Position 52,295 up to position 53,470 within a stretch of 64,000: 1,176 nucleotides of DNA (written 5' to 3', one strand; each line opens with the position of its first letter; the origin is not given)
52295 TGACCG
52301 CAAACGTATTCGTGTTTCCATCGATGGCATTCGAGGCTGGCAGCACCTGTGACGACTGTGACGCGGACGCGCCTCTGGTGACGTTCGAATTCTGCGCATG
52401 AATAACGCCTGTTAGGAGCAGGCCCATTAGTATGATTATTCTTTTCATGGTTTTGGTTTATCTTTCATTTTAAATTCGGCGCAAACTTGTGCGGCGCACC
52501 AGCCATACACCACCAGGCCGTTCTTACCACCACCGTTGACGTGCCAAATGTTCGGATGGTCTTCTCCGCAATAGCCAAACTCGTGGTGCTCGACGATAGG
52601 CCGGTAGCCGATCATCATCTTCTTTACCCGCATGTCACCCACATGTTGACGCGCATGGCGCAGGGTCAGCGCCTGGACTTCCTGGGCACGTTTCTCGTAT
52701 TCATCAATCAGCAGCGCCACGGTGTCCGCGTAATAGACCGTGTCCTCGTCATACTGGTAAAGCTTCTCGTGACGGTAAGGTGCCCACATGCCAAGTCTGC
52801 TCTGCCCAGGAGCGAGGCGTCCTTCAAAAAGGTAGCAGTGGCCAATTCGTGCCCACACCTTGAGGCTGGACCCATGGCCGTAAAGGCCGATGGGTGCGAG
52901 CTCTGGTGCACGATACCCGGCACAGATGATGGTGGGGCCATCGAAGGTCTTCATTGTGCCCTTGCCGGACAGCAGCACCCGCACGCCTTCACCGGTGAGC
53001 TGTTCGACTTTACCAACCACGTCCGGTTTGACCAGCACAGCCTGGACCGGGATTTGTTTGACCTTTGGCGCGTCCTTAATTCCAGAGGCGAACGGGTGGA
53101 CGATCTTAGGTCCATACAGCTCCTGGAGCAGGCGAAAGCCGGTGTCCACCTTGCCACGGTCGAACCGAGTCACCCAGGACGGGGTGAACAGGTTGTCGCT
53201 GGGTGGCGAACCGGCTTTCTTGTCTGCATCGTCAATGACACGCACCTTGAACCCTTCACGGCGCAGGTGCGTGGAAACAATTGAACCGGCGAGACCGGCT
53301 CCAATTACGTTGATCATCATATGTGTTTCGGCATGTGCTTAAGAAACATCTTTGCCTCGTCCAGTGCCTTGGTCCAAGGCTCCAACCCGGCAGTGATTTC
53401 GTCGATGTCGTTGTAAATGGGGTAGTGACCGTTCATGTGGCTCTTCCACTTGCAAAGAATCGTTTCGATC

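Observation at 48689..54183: Thymidine hypermodification cluster with flavin enzyme but no acetyltransferase: possible novel end-product base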

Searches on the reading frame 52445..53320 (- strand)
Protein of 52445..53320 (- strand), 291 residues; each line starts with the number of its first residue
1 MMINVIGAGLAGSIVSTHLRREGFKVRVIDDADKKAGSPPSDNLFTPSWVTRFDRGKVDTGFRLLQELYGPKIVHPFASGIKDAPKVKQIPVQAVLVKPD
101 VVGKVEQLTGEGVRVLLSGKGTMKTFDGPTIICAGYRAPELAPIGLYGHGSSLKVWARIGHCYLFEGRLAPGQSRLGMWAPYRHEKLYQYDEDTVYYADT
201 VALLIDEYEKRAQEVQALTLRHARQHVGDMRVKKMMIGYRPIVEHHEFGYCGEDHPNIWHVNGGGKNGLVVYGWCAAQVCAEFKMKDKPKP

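Call 3: search_protein_families(library=pfam, proteins=[window:52445-53320:-], max_evalue=0.01)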
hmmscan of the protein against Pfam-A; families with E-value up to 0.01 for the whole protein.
window:52445-53320:- (291 aa): 3 families
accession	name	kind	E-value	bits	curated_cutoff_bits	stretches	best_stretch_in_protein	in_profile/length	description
PF01266.30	DAO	-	6.1e-09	36.3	27.9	1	105-277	175-348/353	FAD dependent oxidoreductase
PF13450.12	NAD_binding_8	-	6.5e-06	26.8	21.9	1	5-64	1-51/68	NAD(P)-binding Rossmann-like domain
PF01494.25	FAD_binding_3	-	0.006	16.3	22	1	5-39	6-40/349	FAD binding domain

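Call 4: search_protein_families(library=phrogs, proteins=[window:52445-53320:-], max_evalue=0.001)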
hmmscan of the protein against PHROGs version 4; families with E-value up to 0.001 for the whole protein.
window:52445-53320:- (291 aa): 1 family
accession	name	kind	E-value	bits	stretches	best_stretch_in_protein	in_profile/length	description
phrog_16743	-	unknown function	6.9e-24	85.9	1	3-283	4-284/286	-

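Call 30: find_related_loci(query=window:52445-53320:-, collection=viral_contigs, flank=6000)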
Query window:52445-53320:- (291 aa) in viral_contigs; peptide patterns used: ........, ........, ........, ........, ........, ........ (x = any residue, [..] = any of these).
4 stretches matched a pattern, but none encodes a relative of the query by tblastn (E <= 1e-3).

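Call 32: find_homologous_proteins(query=window:52445-53320:-, max_evalue=0.001)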
Query window:52445-53320:- (291 aa): 20 proteins with E <= 0.001 among 1473 candidates.
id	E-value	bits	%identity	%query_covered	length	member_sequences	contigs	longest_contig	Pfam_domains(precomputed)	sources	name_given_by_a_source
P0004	2.3e-200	682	100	100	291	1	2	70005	PF01266.31,PF13450.13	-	-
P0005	9.3e-148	509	78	99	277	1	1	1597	PF01266.31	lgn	-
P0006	2.8e-83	298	49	97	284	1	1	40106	PF01266.31,PF13450.13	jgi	jgi:glycine/D-amino acid oxidase-like deaminating enzyme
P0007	1.3e-80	289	48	97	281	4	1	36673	PF01266.31,PF13450.13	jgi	jgi:glycine/D-amino acid oxidase-like deaminating enzyme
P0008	4.7e-69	251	46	96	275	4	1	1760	PF01266.31,PF13450.13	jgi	-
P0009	3.5e-63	232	42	97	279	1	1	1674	PF01266.31,PF13450.13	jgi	-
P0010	5.5e-63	231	42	96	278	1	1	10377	PF01266.31,PF13450.13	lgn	-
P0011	1.3e-61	227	43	97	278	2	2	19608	PF01266.31,PF13450.13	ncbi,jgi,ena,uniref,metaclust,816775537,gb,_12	ncbi:hypothetical protein LCGC14_0599630 [marine sediment metagenome]|uniref:FAD dependent oxidoredu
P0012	1.9e-61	226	41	96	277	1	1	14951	PF01266.31,PF13450.13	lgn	-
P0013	5.2e-61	225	41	97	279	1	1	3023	PF01266.31,PF13450.13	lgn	-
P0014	7.9e-59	217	43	96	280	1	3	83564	PF01266.31,PF13450.13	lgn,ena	-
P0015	1.4e-58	217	39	97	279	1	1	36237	PF01266.31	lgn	-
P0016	5.3e-57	211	40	96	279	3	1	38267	PF01266.31,PF13450.13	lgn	-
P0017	1.0e-56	211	44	97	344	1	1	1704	PF01266.31,PF13450.13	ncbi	-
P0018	5.9e-56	208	41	97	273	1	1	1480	PF01266.31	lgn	-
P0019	4.2e-55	205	41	97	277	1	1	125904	PF01266.31,PF13450.13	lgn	-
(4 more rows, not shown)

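Call 33: find_encoding_contigs(protein=P0006, flank=7000, max_places=2)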
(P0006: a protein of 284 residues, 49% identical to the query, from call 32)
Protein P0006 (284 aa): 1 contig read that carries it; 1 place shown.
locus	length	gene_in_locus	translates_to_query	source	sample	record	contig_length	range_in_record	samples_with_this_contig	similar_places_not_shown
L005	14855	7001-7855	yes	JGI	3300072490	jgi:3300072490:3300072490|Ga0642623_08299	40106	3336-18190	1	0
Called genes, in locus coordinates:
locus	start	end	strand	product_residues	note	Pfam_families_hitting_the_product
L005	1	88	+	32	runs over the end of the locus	-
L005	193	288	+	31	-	-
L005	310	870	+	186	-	PF23984:DUF7307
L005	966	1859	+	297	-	PF23977:Pam3_Gp34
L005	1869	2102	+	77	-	PF13604:AAA_30, PF13245:AAA_19 (weak)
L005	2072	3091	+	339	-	PF01443:Viral_helicase1 (faint), PF13604:AAA_30 (weak), PF13538:UvrD_C_2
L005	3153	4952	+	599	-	PF02867:Ribonuc_red_lgC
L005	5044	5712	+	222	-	PF11994:DUF3489 (faint)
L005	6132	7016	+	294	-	PF18724:ADDT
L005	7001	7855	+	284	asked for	PF01266:DAO (weak), PF13450:NAD_binding_8 (weak)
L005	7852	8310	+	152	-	PF00583:Acetyltransf_1 (faint), PF13673:Acetyltransf_10 (faint), PF13508:Acetyltransf_7 (faint)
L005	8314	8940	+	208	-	-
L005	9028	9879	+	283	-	PF18723:HMUDK_hel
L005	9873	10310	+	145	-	PF00293:NUDIX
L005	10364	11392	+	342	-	PF00303:Thymidylat_synt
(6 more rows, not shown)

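Call 34: find_encoding_contigs(protein=P0007, flank=7000, max_places=2)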
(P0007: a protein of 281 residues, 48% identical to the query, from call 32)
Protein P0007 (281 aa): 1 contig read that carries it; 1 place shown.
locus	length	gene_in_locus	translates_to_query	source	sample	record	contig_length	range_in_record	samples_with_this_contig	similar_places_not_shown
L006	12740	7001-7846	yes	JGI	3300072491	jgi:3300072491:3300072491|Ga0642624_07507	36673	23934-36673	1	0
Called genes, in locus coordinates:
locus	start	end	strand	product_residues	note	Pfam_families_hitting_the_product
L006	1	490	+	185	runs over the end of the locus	PF23984:DUF7307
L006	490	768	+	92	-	-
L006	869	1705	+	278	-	PF23977:Pam3_Gp34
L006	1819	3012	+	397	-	PF13245:AAA_19, PF13604:AAA_30, PF01443:Viral_helicase1 (faint), PF13538:UvrD_C_2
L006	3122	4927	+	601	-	PF02867:Ribonuc_red_lgC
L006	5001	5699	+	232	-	PF11994:DUF3489 (weak)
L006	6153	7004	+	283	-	PF18724:ADDT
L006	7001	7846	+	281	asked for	PF01266:DAO (faint), PF13450:NAD_binding_8 (weak)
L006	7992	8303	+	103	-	PF00583:Acetyltransf_1, PF13508:Acetyltransf_7, PF13673:Acetyltransf_10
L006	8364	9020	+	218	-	-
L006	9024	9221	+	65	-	-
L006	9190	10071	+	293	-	PF18723:HMUDK_hel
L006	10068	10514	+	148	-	PF00293:NUDIX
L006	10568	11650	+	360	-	PF00303:Thymidylat_synt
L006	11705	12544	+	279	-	-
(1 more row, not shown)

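Call 35: find_encoding_contigs(protein=P0014, flank=7000, max_places=2)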
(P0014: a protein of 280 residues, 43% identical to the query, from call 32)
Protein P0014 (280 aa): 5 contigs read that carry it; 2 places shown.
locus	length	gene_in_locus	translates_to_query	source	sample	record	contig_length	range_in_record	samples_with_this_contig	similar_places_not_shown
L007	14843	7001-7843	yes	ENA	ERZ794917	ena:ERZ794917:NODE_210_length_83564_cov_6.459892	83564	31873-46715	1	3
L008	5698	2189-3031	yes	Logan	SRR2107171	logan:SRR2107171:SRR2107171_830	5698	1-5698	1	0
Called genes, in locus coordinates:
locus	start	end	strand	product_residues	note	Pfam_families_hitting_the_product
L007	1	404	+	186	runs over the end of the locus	PF23984:DUF7307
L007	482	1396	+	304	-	PF23977:Pam3_Gp34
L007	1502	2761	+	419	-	PF05970:PIF1 (faint), PF01443:Viral_helicase1 (faint), PF13245:AAA_19, PF13604:AAA_30, PF13538:UvrD_C_2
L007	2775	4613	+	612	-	PF02867:Ribonuc_red_lgC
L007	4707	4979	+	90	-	-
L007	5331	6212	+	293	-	PF18724:ADDT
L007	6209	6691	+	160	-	-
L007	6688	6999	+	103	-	-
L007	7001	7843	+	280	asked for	PF01266:DAO (weak), PF13450:NAD_binding_8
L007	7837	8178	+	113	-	-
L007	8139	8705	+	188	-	-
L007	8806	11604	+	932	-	PF00583:Acetyltransf_1, PF13508:Acetyltransf_7 (weak), PF13673:Acetyltransf_10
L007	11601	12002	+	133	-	-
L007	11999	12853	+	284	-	PF18723:HMUDK_hel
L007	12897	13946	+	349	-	PF00303:Thymidylat_synt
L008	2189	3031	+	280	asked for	PF01266:DAO (weak), PF13450:NAD_binding_8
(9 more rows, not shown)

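Call 36: find_encoding_contigs(protein=P0005, flank=3000, max_places=3)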
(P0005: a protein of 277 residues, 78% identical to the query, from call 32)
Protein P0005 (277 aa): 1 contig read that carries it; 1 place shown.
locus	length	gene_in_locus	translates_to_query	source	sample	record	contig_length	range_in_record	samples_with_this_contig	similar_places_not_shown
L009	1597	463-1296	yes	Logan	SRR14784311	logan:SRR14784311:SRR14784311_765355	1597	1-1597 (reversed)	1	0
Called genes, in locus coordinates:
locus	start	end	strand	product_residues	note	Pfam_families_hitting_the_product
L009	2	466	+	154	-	?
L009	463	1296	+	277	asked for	PF01266:DAO (faint)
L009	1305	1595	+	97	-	?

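Call 37: find_encoding_contigs(protein=P0019, flank=7000, max_places=1)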
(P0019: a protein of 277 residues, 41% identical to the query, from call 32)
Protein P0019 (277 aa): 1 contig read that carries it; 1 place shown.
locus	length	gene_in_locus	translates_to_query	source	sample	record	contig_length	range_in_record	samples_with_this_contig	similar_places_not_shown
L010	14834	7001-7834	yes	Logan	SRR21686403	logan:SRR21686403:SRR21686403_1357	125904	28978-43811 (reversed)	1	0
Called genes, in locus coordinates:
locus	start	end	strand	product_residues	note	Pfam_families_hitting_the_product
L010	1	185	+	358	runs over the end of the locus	PF03837:RecT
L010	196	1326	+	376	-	PF00712:DNA_pol3_beta, PF02767:DNA_pol3_beta_2, PF02768:DNA_pol3_beta_3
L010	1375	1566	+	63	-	-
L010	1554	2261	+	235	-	-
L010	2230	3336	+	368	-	PF12851:Tet_JBP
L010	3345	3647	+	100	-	-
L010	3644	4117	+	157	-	-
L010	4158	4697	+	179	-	-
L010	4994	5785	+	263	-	PF18724:ADDT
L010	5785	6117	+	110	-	-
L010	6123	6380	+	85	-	-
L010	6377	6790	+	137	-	-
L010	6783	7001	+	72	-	-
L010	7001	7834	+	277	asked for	PF01266:DAO (faint), PF13450:NAD_binding_8 (weak)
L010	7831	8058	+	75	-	-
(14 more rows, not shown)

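Call 38: find_encoding_contigs(protein=P0015, flank=7000, max_places=1)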
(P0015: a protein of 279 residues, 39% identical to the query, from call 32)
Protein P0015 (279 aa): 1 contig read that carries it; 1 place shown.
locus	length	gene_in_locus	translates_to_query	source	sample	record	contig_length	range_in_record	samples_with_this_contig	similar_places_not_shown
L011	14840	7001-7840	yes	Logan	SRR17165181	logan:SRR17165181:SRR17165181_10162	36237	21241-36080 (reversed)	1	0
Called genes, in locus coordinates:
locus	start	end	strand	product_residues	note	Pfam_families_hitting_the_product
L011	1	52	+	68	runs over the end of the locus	?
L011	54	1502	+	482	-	PF00176:SNF2-rel_dom, PF00271:Helicase_C (weak)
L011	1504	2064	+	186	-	PF23984:DUF7307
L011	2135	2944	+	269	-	PF23977:Pam3_Gp34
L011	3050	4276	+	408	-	PF13245:AAA_19, PF13604:AAA_30, PF01443:Viral_helicase1 (faint), PF13538:UvrD_C_2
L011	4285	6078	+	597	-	PF02867:Ribonuc_red_lgC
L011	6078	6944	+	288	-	PF18724:ADDT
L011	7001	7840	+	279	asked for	PF01266:DAO (faint)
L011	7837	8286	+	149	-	PF00583:Acetyltransf_1, PF13673:Acetyltransf_10, PF13508:Acetyltransf_7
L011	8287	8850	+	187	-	PF06414:Zeta_toxin (faint)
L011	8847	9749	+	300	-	PF18723:HMUDK_hel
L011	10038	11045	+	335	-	PF00303:Thymidylat_synt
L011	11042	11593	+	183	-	PF12917:YfbR-like, PF13023:HD_3 (weak)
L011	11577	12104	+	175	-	-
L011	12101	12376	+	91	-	-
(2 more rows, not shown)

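Call 39: find_encoding_contigs(protein=P0016, flank=7000, max_places=1)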
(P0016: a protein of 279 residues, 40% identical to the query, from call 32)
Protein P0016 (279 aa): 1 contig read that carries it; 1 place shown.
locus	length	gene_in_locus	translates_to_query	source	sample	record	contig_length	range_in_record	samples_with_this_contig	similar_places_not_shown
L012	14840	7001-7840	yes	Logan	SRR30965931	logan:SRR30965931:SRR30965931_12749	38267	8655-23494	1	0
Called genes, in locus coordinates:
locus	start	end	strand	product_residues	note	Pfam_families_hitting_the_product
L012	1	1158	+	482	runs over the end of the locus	PF00176:SNF2-rel_dom, PF00271:Helicase_C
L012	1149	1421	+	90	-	-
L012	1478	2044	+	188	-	PF23984:DUF7307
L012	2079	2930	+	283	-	PF23977:Pam3_Gp34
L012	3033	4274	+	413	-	PF13604:AAA_30, PF13245:AAA_19, PF01443:Viral_helicase1 (faint), PF13538:UvrD_C_2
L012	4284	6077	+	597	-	PF02867:Ribonuc_red_lgC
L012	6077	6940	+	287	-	PF18724:ADDT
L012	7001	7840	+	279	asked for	PF01266:DAO (faint), PF13450:NAD_binding_8 (faint)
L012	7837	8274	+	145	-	PF00583:Acetyltransf_1, PF13673:Acetyltransf_10, PF13508:Acetyltransf_7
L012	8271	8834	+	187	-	-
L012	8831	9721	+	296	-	PF18723:HMUDK_hel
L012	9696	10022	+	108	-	PF13392:HNH_3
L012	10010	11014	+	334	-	PF00303:Thymidylat_synt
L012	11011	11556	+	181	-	PF12917:YfbR-like (weak)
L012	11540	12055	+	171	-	-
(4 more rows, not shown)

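Call 68: find_related_loci(query=A3, collection=viral_contigs, flank=7000)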
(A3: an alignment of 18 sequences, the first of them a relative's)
Query A3 (291 aa) in viral_contigs; peptide patterns used: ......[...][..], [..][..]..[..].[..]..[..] (x = any residue, [..] = any of these).
119 stretches matched a pattern; 7 encode a relative of the query (tblastn E <= 1e-3); 7 distinct loci.
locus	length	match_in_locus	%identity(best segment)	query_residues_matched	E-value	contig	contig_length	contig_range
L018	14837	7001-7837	43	2-283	3e-74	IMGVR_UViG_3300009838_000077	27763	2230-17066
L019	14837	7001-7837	43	2-283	3e-74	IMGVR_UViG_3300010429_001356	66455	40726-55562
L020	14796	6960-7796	43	3-284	8e-73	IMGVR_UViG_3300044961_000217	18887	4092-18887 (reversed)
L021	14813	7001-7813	43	2-283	4e-69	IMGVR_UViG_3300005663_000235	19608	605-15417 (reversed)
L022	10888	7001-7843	42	3-283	4e-69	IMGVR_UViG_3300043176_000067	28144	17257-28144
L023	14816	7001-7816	44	3-284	1e-66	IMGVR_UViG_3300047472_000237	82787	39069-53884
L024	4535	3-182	40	225-284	1e-9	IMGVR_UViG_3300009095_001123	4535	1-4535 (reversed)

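Call 72: search_protein_families(library=pfam, proteins=[L021:5803-6654:+, L021:6638-6958:+, L021:7735-8400:+, L021:8346-9287:+, L021:9363-9878:+, L021:9891-10229:+, L021:11229-11783:+, L021:11578-12336:+, L021:12333-12812:+, L021:10208-11236:+], max_evalue=0.05)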
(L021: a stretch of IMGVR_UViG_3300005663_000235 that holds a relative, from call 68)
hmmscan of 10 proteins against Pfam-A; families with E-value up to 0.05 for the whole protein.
L021:5803-6654:+ (283 aa): 1 family
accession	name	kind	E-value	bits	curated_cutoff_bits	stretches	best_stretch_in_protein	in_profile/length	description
PF18724.6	ADDT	-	7.3e-27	95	26.2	1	21-245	23-231/232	Amino acid:DNA transferase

L021:6638-6958:+ (106 aa): 1 family
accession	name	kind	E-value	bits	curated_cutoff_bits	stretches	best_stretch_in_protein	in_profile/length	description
PF01541.30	GIY-YIG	-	4.3e-08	33.8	22.6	1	10-85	2-69/78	GIY-YIG catalytic domain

L021:7735-8400:+ (221 aa): 13 families
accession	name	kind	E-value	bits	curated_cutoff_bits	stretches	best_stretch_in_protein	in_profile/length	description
PF18748.7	HMUDK_HMUD1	-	9.4e-06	25.7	27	1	32-176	16-157/196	5-hmdU DNA kinase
PF00005.33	ABC_tran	-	0.00029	21.9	25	1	33-73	11-51/137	ABC transporter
PF05729.18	NACHT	-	0.0017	18.6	26.7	1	36-63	3-30/167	NACHT domain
PF13671.12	AAA_33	-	0.0028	18.4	27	1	38-57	4-23/143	AAA domain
PF07931.18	CPT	-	0.003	17.8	22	0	34-54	2-22/172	Chloramphenicol phosphotransferase-like protein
PF13401.12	AAA_22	-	0.0033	18.2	27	1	32-84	4-33/130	AAA domain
PF20720.3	nSTAND3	-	0.0051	17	27.2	1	31-59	15-43/155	Novel STAND NTPase 3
PF13555.12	AAA_29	-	0.0065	16.6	27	1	25-49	15-38/61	P-loop containing region of AAA domain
PF13238.12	AAA_18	-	0.0082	17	29.4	1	38-57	3-22/128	AAA domain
PF13191.12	AAA_16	-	0.011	16.7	32.6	1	34-59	25-50/167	AAA ATPase domain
PF00931.28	NB-ARC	-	0.028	14.1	23.5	1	33-58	19-43/248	NB-ARC domain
PF00158.32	Sigma54_activat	-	0.034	14.3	20.2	0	22-58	11-47/168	Sigma-54 interaction domain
PF06414.18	Zeta_toxin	-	0.037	13.9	22.3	0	31-59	14-42/199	Zeta toxin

L021:8346-9287:+ (313 aa): 1 family
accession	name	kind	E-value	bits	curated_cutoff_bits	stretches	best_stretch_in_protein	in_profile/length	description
PF18723.6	HMUDK_hel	-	1.4e-37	130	25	1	28-303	4-278/281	5-hmdU DNA kinase, helical domain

L021:9363-9878:+ (171 aa): 0 families

L021:9891-10229:+ (112 aa): 2 families
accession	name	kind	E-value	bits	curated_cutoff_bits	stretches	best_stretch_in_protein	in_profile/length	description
PF13392.12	HNH_3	-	1.8e-14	53.5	24.8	1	59-103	1-45/46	HNH endonuclease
PF05551.17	zf-His_Me_endon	-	0.026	15.2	27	0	46-111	14-97/131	Zinc-binding loop region of homing endonuclease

L021:11229-11783:+ (184 aa): 1 family
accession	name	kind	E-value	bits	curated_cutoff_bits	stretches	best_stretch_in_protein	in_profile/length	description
PF12917.13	YfbR-like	-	2.2e-06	27.9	25.9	1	54-146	56-161/182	5'-deoxynucleotidase YfbR-like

L021:11578-12336:+ (252 aa): 0 families

L021:12333-12812:+ (159 aa): 1 family
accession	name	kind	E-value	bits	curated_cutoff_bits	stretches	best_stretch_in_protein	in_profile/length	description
PF00293.34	NUDIX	-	2.3e-13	50.8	21.1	1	9-108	7-114/134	NUDIX domain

L021:10208-11236:+ (342 aa): 1 family
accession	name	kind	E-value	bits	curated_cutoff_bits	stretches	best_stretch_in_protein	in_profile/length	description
PF00303.24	Thymidylat_synt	-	3.8e-23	82.4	24.3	1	69-238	56-229/266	Thymidylate synthase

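Call 86: search_solved_structures(query=A3, max_evalue=0.001, show_alignments=1)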
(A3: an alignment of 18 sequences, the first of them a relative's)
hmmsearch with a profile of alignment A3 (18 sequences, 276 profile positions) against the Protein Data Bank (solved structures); distinct sequences matched with E-value up to 0.001: 6.
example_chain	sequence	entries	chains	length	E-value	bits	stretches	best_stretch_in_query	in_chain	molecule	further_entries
8z2o_A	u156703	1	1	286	9.4e-25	90.6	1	4-273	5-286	Flavin-dependent lyase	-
8z79_A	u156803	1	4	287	3.1e-24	88.9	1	4-273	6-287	Flavin-dependent lyase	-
1wam_A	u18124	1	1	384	0.00035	23.1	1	2-38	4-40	UDP-GALACTOPYRANOSE MUTASE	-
2bi7_A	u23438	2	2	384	0.00036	23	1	2-38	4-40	UDP-GALACTOPYRANOSE MUTASE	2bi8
3gf4_A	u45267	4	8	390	0.00039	23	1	2-38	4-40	UDP-galactopyranose mutase | Probable UDP-galactopyranose mutase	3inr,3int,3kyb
7cyx_A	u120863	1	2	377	0.00073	22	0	4-42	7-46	Glycine oxidase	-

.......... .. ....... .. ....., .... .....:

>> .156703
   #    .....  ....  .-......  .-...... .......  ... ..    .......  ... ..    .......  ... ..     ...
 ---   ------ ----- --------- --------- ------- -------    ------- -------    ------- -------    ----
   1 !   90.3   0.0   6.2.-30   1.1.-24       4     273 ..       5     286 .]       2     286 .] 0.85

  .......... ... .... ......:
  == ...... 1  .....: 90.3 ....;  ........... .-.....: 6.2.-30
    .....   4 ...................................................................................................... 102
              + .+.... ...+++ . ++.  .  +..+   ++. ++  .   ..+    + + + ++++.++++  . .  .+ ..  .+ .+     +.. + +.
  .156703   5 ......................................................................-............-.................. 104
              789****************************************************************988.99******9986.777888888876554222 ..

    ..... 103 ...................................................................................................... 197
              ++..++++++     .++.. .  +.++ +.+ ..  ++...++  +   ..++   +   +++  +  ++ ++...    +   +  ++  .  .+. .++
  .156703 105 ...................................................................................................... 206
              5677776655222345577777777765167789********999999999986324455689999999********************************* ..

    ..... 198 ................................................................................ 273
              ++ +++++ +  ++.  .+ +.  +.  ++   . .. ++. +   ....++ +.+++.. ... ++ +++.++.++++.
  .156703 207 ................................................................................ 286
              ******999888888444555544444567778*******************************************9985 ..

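Call 101: predict_structure(alignment_id=A3)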
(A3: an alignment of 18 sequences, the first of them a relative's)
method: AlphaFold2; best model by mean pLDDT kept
length: 291 residues; sequences in the alignment: 18
mean_pLDDT: 86.8   pTM: 0.87
mean pLDDT of the five models: 86.8, 86.6, 86.2, 85.7, 83.2
residues with pLDDT >= 90: 144; 70-90: 121; 50-70: 26; < 50: 0
segments of 3 or more residues with pLDDT < 50: none
pLDDT, mean of each block of 10 residues (from residue 1): 93 96 97 67 77 81 94 86 85 89 92 91 95 89 63 79 93 84 84 89 84 92 94 89 84 91 79 94 88 58
secondary structure, 60 per line:
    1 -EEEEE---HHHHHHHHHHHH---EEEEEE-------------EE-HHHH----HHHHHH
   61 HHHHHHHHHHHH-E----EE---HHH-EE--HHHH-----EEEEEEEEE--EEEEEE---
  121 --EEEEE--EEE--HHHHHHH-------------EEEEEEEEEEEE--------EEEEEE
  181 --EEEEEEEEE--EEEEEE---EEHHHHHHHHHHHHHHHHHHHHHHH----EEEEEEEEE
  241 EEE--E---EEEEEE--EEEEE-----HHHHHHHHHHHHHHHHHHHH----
elements in order: E2-6 H10-21 E25-30 H47-50 H55-72 H92-95 E101-109 E112-117 E123-127 E130-132 H135-141 E155-166 E175-180 E183-191 E194-199 H205-227 E232-243 E250-255 E258-262 H268-287

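Call 103: fold_search(model_id=the predicted structure, library=pdb)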
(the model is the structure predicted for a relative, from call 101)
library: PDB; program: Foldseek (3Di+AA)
matches with E <= 10: 500; with E <= 0.001: 500
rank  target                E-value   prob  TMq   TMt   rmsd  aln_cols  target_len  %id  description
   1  8z79_C                1.0e-21  1.00  0.77  0.79   4.1       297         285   26  Crystal structure of 5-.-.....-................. (N-alpha-GlyT) FAD-dependent lyase gp47/NGTO from Pseudomonas phage P (released 2024-10-02)
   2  8z79_A                3.2e-21  1.00  0.77  0.79   4.0       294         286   26  Crystal structure of 5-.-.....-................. (N-alpha-GlyT) FAD-dependent lyase gp47/NGTO from Pseudomonas phage P (released 2024-10-02)
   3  8z2o                  4.3e-21  1.00  0.79  0.81   3.7       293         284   26  Crystal structure of 5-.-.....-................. (N-alpha-GlyT) FAD-dependent lyase gp47/NGTO from Pseudomonads phage Pa (released 2024-10-02)
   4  6c6p_A                8.1e-13  1.00  0.60  0.41   6.5       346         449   14  Human squalene epoxidase (SQLE, squalene monooxygenase) structure with FAD and NB-598 (released 2019-01-16)
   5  6j38_A                1.2e-12  1.00  0.59  0.48   8.4       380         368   13  Crystal structure of CmiS2 (released 2019-06-12)
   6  7xxr_D                4.1e-12  1.00  0.66  0.43   5.8       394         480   13  Orf1 R342A-glycylthricin complex (released 2023-05-31)
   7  6j38_B                5.9e-12  1.00  0.57  0.48   8.9       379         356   14  Crystal structure of CmiS2 (released 2019-06-12)
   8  6c6r_A                7.1e-12  1.00  0.59  0.41   6.5       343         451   14  Human Squalene Epoxidase (SQLE, Squalene Monooxygenase) structure with FAD (released 2019-01-16)
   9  7cyx_A                7.1e-12  1.00  0.65  0.54   5.5       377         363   12  Crystal strcuture of Glycine oxidase from Bacillus cereus ATCC 14579 (released 2020-10-14)
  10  1ng3_A                7.5e-12  1.00  0.60  0.50   7.0       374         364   11  Complex of ThiO (glycine oxidase) with acetyl-glycine (released 2003-04-08)
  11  6c6n_A                1.1e-11  1.00  0.59  0.41   6.8       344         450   14  Human squalene epoxidase (SQLE, squalene monooxygenase) structure with FAD and Cmpd-4" (released 2019-01-16)
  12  6pxs_C                1.1e-11  1.00  0.67  0.54   5.9       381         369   14  Crystal structure of iminodiacetate oxidase (IdaA) from Chelativorans sp. BNC1 (released 2019-10-16)
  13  3if9_C                1.3e-11  1.00  0.60  0.50   7.1       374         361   11  Crystal structure of Glycine Oxidase G51S/A54R/H244A mutant in complex with inhibitor glycolate (released 2009-10-27)
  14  6pxs_A                1.6e-11  1.00  0.65  0.53   6.0       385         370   16  Crystal structure of iminodiacetate oxidase (IdaA) from Chelativorans sp. BNC1 (released 2019-10-16)
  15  6j39_B                1.7e-11  1.00  0.56  0.47  10.1       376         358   13  Crystal structure of CmiS2 with inhibitor (released 2019-06-12)
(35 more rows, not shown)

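Call 104: find_related_loci(query=A3, collection=metagenome_contigs, flank=5000)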
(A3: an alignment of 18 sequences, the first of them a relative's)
Query A3 (291 aa) in metagenome_contigs; peptide patterns used: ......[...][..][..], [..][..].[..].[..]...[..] (x = any residue, [..] = any of these).
599 stretches matched a pattern (row limit reached: there are more); 8 encode a relative of the query (tblastn E <= 1e-3); 8 distinct loci.
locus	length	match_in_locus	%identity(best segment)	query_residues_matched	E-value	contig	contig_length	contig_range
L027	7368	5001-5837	43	2-283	2e-74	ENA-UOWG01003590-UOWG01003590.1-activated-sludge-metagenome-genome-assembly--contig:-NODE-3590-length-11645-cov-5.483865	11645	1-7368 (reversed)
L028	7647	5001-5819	40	3-284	6e-61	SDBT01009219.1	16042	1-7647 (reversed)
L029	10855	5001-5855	36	4-284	1e-55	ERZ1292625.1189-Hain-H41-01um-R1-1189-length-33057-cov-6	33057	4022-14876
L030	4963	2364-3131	28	3-272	6e-34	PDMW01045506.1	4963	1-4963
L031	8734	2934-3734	29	3-283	8e-28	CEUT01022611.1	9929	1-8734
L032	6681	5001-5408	29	2-143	4e-6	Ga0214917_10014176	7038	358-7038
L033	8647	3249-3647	31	2-124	9e-6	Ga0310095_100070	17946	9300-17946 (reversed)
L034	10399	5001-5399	31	2-124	9e-6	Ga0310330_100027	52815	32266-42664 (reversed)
